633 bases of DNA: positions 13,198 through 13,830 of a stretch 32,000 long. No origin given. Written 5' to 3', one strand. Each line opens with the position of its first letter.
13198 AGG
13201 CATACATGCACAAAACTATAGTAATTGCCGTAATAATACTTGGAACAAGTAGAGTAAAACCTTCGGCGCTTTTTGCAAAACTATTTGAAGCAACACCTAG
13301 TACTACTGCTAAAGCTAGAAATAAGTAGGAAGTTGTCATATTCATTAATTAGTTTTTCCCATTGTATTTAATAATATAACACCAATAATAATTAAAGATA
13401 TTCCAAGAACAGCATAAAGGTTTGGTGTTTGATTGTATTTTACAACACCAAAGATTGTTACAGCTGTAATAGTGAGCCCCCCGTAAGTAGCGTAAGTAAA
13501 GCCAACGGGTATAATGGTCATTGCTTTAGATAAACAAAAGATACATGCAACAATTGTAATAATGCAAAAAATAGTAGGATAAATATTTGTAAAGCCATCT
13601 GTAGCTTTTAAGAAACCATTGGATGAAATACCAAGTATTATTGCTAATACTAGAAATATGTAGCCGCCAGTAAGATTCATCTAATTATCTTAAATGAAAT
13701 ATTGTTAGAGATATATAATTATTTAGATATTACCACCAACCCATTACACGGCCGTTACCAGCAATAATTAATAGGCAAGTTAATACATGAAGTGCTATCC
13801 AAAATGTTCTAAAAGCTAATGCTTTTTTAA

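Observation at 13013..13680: Translationally coupled SMR-like pair in which both subunits lack the essential TM1 glutamate (Glu14)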

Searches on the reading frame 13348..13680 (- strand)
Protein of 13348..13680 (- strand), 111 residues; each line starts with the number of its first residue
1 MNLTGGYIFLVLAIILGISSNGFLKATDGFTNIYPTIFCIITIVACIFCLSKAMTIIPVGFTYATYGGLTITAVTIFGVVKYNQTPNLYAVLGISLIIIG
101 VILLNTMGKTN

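Call 3: search_protein_families(library=pfam, proteins=[window:13348-13680:-], max_evalue=1)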
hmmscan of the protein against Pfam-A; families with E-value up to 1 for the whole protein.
window:13348-13680:- (111 aa): 7 families
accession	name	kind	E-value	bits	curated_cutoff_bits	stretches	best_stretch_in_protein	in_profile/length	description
PF00893.25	Multi_Drug_Res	-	1.6e-17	64.2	23.7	1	6-97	2-93/93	Small Multidrug Resistance protein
PF00892.27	EamA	-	3.4e-06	27.8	28.2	1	5-105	41-134/135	EamA-like transporter family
PF02694.21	UPF0060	-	0.00033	21.3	24.9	1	42-104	39-101/107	Uncharacterised BCR, YnfA/UPF0060 family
PF16089.10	DUF4818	-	0.029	15.3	25.6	1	12-109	12-106/116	Domain of unknown function (DUF4818)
PF07226.16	DUF1422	-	0.047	14.2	23.2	1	10-59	10-58/114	Protein of unknown function (DUF1422)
PF07695.17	7TMR-DISM_7TM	-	0.11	12.8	29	1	7-105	70-172/205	7TM diverse intracellular signalling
PF24709.1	DUF7670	-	0.99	10.2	29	1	3-54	66-112/118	Domain of unknown function (DUF7670)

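Call 4: search_protein_families(library=ncbifam, proteins=[window:13348-13680:-], max_evalue=1)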
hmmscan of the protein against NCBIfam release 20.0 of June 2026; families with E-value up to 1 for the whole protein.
window:13348-13680:- (111 aa): 27 families (the best 25 are shown)
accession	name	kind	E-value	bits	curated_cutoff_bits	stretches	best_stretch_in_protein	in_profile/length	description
NF000279.1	qac_SMR_H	exception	5.5e-23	81.4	205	1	7-109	3-105/107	quaternary ammonium compound efflux SMR transporter QacH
NF000384.1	QacCGHJ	equivalog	9.8e-23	80.5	160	1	7-110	3-106/107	QacCGHJ group quaternary ammonium compound efflux SMR transporter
NF012170.0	qac_SMR_J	exception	9.5e-21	74.1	210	1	7-109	3-105/107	quaternary ammonium compound efflux SMR transporter QacJ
NF000277.1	qac_SMR_G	exception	2.4e-18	66.4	200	1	7-109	3-105/107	quaternary ammonium compound efflux SMR transporter QacG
NF033137.0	SMR_qac_int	equivalog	5e-18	65.6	188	1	7-110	3-106/109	Qac family quaternary ammonium compound efflux SMR transporter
NF000023.1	qac_SMR_C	exception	1.8e-17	63.4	200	1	7-109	3-105/107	quaternary ammonium compound efflux SMR transporter QacC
NF051481.1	EbrA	exception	7.6e-17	61.6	160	1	6-105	4-103/104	SMR family multidrug efflux transporter EbrA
NF000278.1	SMR_qac_G2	exception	1.5e-15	57.5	220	1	7-110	4-107/110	quaternary ammonium compound efflux SMR transporter QacG2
NF051482.1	EbrB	exception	2.2e-15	57.2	160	1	6-106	3-103/105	SMR family multidrug efflux transporter EbrB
NF007934.1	PRK10650.1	equivalog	2.7e-15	56.8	103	1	8-105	10-107/109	multidrug/spermidine efflux SMR transporter subunit MdtI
NF033470.1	SMR_qac_bcrC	exception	7.8e-15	55.4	225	1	6-106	3-103/114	quaternary ammonium compound efflux SMR transporter BcrC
NF000148.1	SMR_qac_pB8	exception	8.9e-15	55.3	200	1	6-110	3-107/110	Qac-pB8 family quaternary ammonium compound efflux SMR transporter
NF033136.1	SMR_qac_K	exception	1e-14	55.2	205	1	7-110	4-107/110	quaternary ammonium compound efflux SMR transporter QacK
NF000067.2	SMR_qac_FL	exception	1.1e-14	54.8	205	1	7-109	4-106/110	quaternary ammonium compound efflux SMR transporter QacL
NF007087.1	PRK09541.1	subfamily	4.3e-14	52.9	162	1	6-109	3-106/110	EmrE family multidrug efflux SMR transporter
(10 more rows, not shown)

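Call 5: search_solved_structures(query=window:13348-13680:-, max_evalue=10, show_alignments=3)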
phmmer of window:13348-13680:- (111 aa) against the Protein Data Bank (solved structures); distinct sequences matched with E-value up to 10: 8.
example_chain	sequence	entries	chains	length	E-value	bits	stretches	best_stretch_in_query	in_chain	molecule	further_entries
3b5d_A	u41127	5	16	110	5.6e-12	49.2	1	6-109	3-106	Multidrug transporter emrE | SMR family multidrug efflux protein EmrE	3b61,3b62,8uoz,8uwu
8uoz_B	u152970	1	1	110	6.1e-12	49.1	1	6-109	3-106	SMR family multidrug efflux protein EmrE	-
8uwu_A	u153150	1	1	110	9.1e-12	48.5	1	6-109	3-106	SMR family multidrug efflux protein EmrE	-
2i68_A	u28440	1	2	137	1.2e-11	48.1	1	6-109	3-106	Protein emrE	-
7jk8_A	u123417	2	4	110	2.2e-11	47.3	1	6-109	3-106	Multidrug SMR transporter | Multidrug transporter EmrE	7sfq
7mgx_A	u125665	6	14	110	1.1e-10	45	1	6-109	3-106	Multidrug transporter EmrE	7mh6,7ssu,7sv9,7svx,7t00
6wk5_B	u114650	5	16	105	3.2e-06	30.7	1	7-105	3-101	Multidrug resistance protein, SMR family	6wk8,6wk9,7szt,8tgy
8vxu_A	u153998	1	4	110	1.4e-05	28.6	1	7-105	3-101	Multidrug resistance protein, SMR family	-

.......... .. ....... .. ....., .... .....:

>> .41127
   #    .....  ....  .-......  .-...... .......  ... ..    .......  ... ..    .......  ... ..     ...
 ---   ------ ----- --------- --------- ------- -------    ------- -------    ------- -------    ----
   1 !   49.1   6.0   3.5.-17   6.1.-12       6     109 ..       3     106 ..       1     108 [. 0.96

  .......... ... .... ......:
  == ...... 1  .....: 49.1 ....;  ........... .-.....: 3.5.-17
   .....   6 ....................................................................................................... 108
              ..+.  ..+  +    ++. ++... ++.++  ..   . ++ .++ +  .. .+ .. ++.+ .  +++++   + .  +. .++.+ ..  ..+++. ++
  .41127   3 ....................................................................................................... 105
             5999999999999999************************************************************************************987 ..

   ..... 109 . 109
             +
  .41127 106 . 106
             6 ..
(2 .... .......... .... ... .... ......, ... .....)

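Call 10: find_homologous_proteins(query=window:13348-13680:-, max_evalue=0.001)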
Query window:13348-13680:- (111 aa): 5767 proteins with E <= 0.001 among 5934 candidates; the best 120 are listed.
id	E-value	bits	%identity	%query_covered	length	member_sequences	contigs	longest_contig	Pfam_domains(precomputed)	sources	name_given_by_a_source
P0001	4.1e-60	219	99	100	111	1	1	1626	PF00892.27,PF00893.26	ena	-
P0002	5.9e-59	215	97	100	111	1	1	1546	PF00892.27,PF00893.26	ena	-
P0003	1.1e-58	214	96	100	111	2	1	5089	PF00892.27,PF00893.26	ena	-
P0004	1.7e-58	213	95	100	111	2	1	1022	PF00892.27,PF00893.26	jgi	jgi:small multidrug resistance pump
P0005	2.1e-58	213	95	100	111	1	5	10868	PF00892.27,PF00893.26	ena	-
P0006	4.9e-58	212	96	100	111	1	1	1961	PF00892.27,PF00893.26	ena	-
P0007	5.4e-58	212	95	100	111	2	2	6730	PF00892.27,PF00893.26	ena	-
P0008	2.0e-57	210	95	100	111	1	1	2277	PF00892.27,PF00893.26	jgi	-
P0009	2.2e-57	210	94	100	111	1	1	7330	PF00892.27,PF00893.26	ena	-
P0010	3.5e-57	209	93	100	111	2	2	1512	PF00892.27,PF00893.26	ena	-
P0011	3.8e-57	209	94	100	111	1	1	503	PF00892.27,PF00893.26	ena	-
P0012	4.5e-57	209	94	100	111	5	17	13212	PF00893.26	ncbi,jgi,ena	jgi:small multidrug resistance pump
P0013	6.6e-57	208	94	100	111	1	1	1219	PF00893.26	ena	-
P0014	1.4e-56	207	93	100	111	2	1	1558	PF00892.27,PF00893.26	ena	-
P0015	8.2e-56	205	92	100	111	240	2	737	PF00893.26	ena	-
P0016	2.0e-55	203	91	100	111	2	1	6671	PF00892.27,PF00893.26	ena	-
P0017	8.6e-55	201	93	95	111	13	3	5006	PF00892.27,PF00893.26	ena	-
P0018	2.0e-53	197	89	99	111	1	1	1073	PF00893.26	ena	-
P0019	7.2e-52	192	84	100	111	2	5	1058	PF00893.26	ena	-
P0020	1.7e-51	191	84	100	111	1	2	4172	PF00892.27,PF00893.26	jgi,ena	jgi:small multidrug resistance pump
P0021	2.0e-51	191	82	100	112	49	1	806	PF00893.26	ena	-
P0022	3.5e-51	190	86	100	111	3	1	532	PF00893.26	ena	-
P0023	5.4e-51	189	82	100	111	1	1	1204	PF00893.26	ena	-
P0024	6.1e-51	189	83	100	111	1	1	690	PF00893.26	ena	-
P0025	8.3e-51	189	82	100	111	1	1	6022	PF00892.27,PF00893.26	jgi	-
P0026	1.4e-50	188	81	100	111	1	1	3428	PF00893.26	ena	-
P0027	1.7e-50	188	82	100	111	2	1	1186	PF00892.27,PF00893.26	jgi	-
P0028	1.8e-50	188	84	100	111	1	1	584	PF00893.26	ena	-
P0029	2.4e-50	187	82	100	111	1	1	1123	PF00893.26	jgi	jgi:small multidrug resistance pump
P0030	3.6e-50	187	81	100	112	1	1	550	PF00892.27,PF00893.26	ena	-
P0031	3.7e-50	187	80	100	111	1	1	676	PF00893.26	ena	-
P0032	4.5e-50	186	81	100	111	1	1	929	PF00893.26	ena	-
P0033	4.8e-50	186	84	100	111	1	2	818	PF00893.26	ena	-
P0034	5.1e-50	186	84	98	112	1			PF00893.26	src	-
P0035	6.2e-50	186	80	100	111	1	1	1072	PF00893.26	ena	-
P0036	6.6e-50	186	84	99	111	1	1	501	PF00892.27,PF00893.26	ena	-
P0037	7.6e-50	186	81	99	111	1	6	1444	PF00892.27,PF00893.26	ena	-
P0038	7.7e-50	185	84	100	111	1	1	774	PF00893.26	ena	-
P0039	8.8e-50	185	83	95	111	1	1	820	PF00893.26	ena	-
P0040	1.1e-49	185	84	99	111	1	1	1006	PF00892.27,PF00893.26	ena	-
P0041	1.2e-49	185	81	99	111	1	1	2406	PF00893.26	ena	-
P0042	2.5e-49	184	80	100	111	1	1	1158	PF00892.27,PF00893.26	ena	-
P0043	2.7e-49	184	80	99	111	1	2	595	PF00893.26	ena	-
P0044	2.8e-49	184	80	99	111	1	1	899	PF00892.27,PF00893.26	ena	-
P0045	2.9e-49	184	83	95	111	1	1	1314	PF00893.26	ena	-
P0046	3.0e-49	184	84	95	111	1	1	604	PF00893.26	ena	-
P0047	3.3e-49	183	82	100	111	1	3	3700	PF00893.26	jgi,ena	-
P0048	3.3e-49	183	82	100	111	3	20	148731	PF00893.26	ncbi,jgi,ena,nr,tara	ncbi:SMR family transporter [Pelagibacteraceae bacterium]|nr:SMR family transporter [Candidatus Pela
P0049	3.9e-49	183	83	95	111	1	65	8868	PF00893.26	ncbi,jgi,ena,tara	tara:strand:- start:342 stop:677 length:336 start_codon:yes stop_codon:yes gene_type:complete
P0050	4.2e-49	183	82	99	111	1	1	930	PF00892.27,PF00893.26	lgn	-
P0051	4.7e-49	183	82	98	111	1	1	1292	PF00892.27,PF00893.26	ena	-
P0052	4.9e-49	183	80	99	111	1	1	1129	PF00893.26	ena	-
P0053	5.0e-49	183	82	99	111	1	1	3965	PF00892.27,PF00893.26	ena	-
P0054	5.0e-49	183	82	95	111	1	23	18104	PF00892.27,PF00893.26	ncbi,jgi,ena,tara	tara:strand:+ start:407 stop:742 length:336 start_codon:yes stop_codon:yes gene_type:complete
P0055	5.3e-49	183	82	98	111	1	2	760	PF00892.27,PF00893.26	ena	-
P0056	5.4e-49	183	78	100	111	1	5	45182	PF00893.26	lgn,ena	-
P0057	5.4e-49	183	85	95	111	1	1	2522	PF00892.27,PF00893.26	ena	-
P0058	5.7e-49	183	78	99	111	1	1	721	PF00893.26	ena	-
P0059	6.0e-49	183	80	99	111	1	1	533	PF00893.26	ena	-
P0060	7.2e-49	182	79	100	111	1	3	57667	PF00893.26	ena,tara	tara:strand:+ start:1111 stop:1446 length:336 start_codon:yes stop_codon:yes gene_type:complete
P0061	7.3e-49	182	77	99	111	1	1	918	PF00893.26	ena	-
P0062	7.4e-49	182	82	95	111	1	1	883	PF00893.26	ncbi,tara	tara:strand:- start:344 stop:679 length:336 start_codon:yes stop_codon:yes gene_type:complete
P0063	7.4e-49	182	83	95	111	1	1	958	PF00892.27,PF00893.26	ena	-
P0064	8.1e-49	182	78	100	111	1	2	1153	PF00893.26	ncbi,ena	-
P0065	9.7e-49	182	79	100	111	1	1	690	PF00893.26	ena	-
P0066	9.9e-49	182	82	95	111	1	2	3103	PF00893.26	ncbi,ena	-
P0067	1.0e-48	182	79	100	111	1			PF00893.26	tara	tara:strand:+ start:733 stop:1068 length:336 start_codon:yes stop_codon:yes gene_type:complete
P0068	1.1e-48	182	77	100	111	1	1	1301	PF00893.26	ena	-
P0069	1.3e-48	182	81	99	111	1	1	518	PF00892.27,PF00893.26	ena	-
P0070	1.3e-48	182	81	100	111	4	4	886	PF00893.26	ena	-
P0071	1.4e-48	181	82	95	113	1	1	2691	PF00893.26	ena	-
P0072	1.4e-48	181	79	99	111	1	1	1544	PF00893.26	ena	-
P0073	1.5e-48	181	82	99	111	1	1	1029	PF00892.27,PF00893.26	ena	-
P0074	1.6e-48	181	77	100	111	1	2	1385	PF00893.26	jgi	-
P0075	1.6e-48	181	80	99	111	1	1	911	PF00893.26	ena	-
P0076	1.6e-48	181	84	94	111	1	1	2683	PF00893.26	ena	-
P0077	1.7e-48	181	79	99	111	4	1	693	PF00892.27,PF00893.26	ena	-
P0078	1.8e-48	181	78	99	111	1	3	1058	PF00893.26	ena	-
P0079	2.0e-48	181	78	100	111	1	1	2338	PF00893.26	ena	-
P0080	2.0e-48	181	79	99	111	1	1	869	PF00892.27,PF00893.26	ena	-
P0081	2.1e-48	181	78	99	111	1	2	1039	PF00893.26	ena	-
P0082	2.2e-48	181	82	99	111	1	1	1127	PF00892.27,PF00893.26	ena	-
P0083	2.2e-48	181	77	100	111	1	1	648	PF00893.26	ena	-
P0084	2.3e-48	181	83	99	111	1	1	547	PF00892.27,PF00893.26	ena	-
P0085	2.3e-48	181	77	100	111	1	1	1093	PF00893.26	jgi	-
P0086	2.4e-48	181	80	99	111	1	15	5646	PF00892.27,PF00893.26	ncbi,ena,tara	tara:strand:+ start:436 stop:771 length:336 start_codon:yes stop_codon:yes gene_type:complete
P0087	2.4e-48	181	77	100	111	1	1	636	PF00893.26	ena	-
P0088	2.5e-48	181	84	94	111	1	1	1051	PF00893.26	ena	-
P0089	2.5e-48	181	78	99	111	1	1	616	PF00893.26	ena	-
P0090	2.5e-48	181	77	100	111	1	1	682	PF00893.26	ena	-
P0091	2.6e-48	181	79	99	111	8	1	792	PF00892.27,PF00893.26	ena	-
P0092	2.7e-48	181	83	95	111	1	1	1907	PF00892.27,PF00893.26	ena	-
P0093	2.7e-48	181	76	100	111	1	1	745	PF00892.27,PF00893.26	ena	-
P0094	2.8e-48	180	79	100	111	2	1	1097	PF00892.27,PF00893.26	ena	-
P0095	2.8e-48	180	79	99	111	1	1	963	PF00893.26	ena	-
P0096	3.0e-48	180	79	99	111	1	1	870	PF00893.26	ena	-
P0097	3.0e-48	180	81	95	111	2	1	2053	PF00892.27,PF00893.26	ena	-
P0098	3.0e-48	180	79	99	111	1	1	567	PF00892.27,PF00893.26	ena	-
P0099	3.1e-48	180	82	95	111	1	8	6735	PF00893.26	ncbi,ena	-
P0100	3.1e-48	180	82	99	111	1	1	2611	PF00892.27,PF00893.26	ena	-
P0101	3.6e-48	180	77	100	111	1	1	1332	PF00892.27,PF00893.26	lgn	-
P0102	3.6e-48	180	77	100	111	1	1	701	PF00893.26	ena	-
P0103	3.8e-48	180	81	95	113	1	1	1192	PF00893.26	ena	-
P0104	3.9e-48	180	78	95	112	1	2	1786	PF00893.26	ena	-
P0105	4.0e-48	180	86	95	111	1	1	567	PF00893.26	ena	-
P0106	4.4e-48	180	78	100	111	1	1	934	PF00893.26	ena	-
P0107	4.5e-48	180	79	100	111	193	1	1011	PF00892.27,PF00893.26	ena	-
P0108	4.6e-48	180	77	99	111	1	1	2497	PF00893.26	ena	-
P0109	4.9e-48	180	80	100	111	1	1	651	PF00893.26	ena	-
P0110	4.9e-48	180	82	95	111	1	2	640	PF00892.27,PF00893.26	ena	-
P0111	5.1e-48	180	79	99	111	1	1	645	PF00892.27,PF00893.26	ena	-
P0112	5.2e-48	180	85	95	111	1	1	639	PF00893.26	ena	-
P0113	5.3e-48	180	-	-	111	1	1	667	PF00892.27,PF00893.26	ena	-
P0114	5.3e-48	180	86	95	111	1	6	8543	PF00893.26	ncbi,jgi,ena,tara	tara:strand:+ start:488 stop:823 length:336 start_codon:yes stop_codon:yes gene_type:complete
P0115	5.4e-48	180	78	100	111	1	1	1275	PF00893.26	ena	-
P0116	5.4e-48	180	79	99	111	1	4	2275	PF00892.27,PF00893.26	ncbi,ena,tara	tara:strand:+ start:961 stop:1296 length:336 start_codon:yes stop_codon:yes gene_type:complete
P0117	5.6e-48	180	82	95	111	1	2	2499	PF00893.26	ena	-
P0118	5.7e-48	179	78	99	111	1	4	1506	PF00893.26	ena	-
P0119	5.9e-48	179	77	99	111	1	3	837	PF00893.26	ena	-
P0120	6.2e-48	179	-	-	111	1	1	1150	PF00893.26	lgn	-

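Call 34: find_encoding_contigs(protein=P0048, flank=5000, max_places=5)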
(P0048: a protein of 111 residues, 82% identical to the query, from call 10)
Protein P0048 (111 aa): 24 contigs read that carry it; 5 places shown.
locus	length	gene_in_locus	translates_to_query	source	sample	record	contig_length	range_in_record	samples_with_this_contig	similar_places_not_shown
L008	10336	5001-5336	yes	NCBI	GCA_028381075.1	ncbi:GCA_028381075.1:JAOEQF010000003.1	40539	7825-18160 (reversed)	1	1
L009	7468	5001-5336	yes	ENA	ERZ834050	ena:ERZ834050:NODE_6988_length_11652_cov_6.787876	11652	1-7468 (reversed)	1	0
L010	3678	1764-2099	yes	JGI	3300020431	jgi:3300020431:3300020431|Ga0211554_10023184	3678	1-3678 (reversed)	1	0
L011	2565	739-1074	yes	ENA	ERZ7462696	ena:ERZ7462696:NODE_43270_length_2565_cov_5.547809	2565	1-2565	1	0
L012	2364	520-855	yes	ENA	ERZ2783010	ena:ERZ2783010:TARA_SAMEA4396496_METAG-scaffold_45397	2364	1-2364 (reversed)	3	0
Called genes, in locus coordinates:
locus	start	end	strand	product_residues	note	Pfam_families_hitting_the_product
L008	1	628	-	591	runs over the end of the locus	PF00920:ILVD_EDD_N, PF24877:ILV_EDD_C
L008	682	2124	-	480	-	PF00171:Aldedh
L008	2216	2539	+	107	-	PF08734:GYD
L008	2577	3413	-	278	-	PF05721:PhyH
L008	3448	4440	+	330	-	PF04055:Radical_SAM, PF13353:Fer4_12, PF06463:Mob_synth_C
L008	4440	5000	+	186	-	PF01967:MoaC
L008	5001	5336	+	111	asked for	PF00893:Multi_Drug_Res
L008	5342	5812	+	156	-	-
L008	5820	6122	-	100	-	-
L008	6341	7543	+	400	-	PF13407:Peripla_BP_4, PF13458:Peripla_BP_6 (weak)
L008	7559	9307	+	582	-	PF00005:ABC_tran, PF13304:AAA_21 (faint), PF00005:ABC_tran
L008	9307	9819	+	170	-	-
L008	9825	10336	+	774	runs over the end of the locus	PF02653:BPD_transp_2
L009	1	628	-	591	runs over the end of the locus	PF00920:ILVD_EDD_N, PF24877:ILV_EDD_C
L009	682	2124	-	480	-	PF00171:Aldedh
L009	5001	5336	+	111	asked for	PF00893:Multi_Drug_Res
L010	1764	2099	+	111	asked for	PF00893:Multi_Drug_Res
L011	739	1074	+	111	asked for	PF00893:Multi_Drug_Res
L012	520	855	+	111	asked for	PF00893:Multi_Drug_Res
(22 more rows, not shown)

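Call 36: find_encoding_contigs(protein=P0012, flank=4000, max_places=4)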
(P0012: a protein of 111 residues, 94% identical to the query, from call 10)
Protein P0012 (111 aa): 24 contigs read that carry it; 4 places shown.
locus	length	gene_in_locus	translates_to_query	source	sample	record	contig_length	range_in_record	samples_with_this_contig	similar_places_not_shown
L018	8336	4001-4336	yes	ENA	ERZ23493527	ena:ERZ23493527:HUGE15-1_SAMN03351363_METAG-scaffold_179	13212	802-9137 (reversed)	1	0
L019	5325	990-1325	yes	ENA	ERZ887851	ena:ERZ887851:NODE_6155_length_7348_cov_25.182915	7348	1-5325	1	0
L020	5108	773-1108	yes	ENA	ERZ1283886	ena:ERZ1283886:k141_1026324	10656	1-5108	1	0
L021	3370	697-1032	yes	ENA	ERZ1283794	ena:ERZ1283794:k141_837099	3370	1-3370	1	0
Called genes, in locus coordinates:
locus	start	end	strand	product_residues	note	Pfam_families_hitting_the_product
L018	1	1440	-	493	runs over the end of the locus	PF00171:Aldedh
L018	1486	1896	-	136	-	PF00903:Glyoxalase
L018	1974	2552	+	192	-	PF25087:GMPPB_C (faint), PF00132:Hexapep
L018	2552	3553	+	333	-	PF00291:PALP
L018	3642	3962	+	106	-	PF12680:SnoaL_2 (weak), PF14534:DUF4440 (weak)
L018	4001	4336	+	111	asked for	PF00893:Multi_Drug_Res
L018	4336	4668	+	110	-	PF00893:Multi_Drug_Res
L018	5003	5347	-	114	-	PF06108:DUF952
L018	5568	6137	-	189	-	PF06041:DUF924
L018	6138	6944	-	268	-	PF00459:Inositol_P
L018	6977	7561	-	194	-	PF02525:Flavodoxin_2, PF03358:FMN_red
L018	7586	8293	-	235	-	PF02683:DsbD_TM, PF13386:DsbD_2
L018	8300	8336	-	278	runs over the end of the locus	?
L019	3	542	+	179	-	?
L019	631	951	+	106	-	PF12680:SnoaL_2 (weak), PF14534:DUF4440 (weak)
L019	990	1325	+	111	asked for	PF00893:Multi_Drug_Res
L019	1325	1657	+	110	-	PF00893:Multi_Drug_Res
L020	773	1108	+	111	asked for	PF00893:Multi_Drug_Res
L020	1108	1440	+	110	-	PF00893:Multi_Drug_Res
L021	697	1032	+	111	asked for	PF00893:Multi_Drug_Res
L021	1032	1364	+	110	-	PF00893:Multi_Drug_Res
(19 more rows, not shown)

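Call 37: find_encoding_contigs(protein=P0060, flank=4000, max_places=3)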
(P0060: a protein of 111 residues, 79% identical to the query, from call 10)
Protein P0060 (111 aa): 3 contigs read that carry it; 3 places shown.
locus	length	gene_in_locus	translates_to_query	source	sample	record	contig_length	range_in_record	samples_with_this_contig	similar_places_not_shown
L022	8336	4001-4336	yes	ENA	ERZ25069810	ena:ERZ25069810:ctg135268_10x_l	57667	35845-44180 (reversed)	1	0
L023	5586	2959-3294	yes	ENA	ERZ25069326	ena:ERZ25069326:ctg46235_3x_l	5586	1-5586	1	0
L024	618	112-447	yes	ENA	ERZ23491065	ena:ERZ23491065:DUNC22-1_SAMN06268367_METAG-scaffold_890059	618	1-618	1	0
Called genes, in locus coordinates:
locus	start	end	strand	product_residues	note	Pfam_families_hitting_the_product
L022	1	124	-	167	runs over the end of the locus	PF00171:Aldedh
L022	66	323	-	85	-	PF00171:Aldedh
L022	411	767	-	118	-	PF00171:Aldedh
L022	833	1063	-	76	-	PF00171:Aldedh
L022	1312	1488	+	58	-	-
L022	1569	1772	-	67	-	-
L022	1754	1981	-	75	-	-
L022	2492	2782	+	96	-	PF04055:Radical_SAM, PF13353:Fer4_12 (weak)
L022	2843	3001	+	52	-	-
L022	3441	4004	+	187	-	PF01967:MoaC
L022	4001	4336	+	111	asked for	PF00893:Multi_Drug_Res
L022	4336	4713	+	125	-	-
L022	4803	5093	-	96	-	-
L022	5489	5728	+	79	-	-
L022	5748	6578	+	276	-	PF13407:Peripla_BP_4, PF13458:Peripla_BP_6 (weak)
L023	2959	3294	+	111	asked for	PF00893:Multi_Drug_Res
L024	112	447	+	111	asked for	PF00893:Multi_Drug_Res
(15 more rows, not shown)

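Call 38: find_encoding_contigs(protein=P0056, flank=4000, max_places=3)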
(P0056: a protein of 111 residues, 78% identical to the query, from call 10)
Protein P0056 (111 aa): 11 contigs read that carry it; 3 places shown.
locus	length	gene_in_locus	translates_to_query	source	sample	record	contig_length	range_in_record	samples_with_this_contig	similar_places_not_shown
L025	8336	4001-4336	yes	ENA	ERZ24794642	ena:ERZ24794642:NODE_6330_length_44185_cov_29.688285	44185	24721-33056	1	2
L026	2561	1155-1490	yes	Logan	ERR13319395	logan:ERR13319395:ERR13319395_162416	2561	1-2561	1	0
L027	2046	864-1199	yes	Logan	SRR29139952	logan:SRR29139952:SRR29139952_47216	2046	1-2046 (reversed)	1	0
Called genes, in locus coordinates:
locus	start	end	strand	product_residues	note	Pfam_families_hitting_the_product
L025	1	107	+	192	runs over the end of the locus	PF14602:Hexapep_2 (faint), PF00132:Hexapep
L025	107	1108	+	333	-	PF00291:PALP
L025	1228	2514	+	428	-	PF02746:MR_MLE_N (faint), PF13378:MR_MLE_C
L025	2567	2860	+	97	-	-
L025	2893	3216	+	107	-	PF08734:GYD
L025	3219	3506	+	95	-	PF07045:DUF1330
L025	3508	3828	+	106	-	PF12680:SnoaL_2 (weak), PF14534:DUF4440 (weak)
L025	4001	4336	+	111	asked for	PF00893:Multi_Drug_Res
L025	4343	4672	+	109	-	PF00893:Multi_Drug_Res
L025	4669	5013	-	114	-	PF06108:DUF952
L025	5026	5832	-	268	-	PF00459:Inositol_P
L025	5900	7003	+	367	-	PF02668:TauD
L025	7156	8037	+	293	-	PF01488:Shikimate_DH (faint), PF09290:AcetDehyd-dimer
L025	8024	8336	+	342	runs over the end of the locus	PF00682:HMGL-like, PF07836:DmpG_comm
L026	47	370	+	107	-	PF08734:GYD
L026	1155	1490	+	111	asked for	PF00893:Multi_Drug_Res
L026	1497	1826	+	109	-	PF00893:Multi_Drug_Res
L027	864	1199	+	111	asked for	PF00893:Multi_Drug_Res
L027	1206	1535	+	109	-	PF00893:Multi_Drug_Res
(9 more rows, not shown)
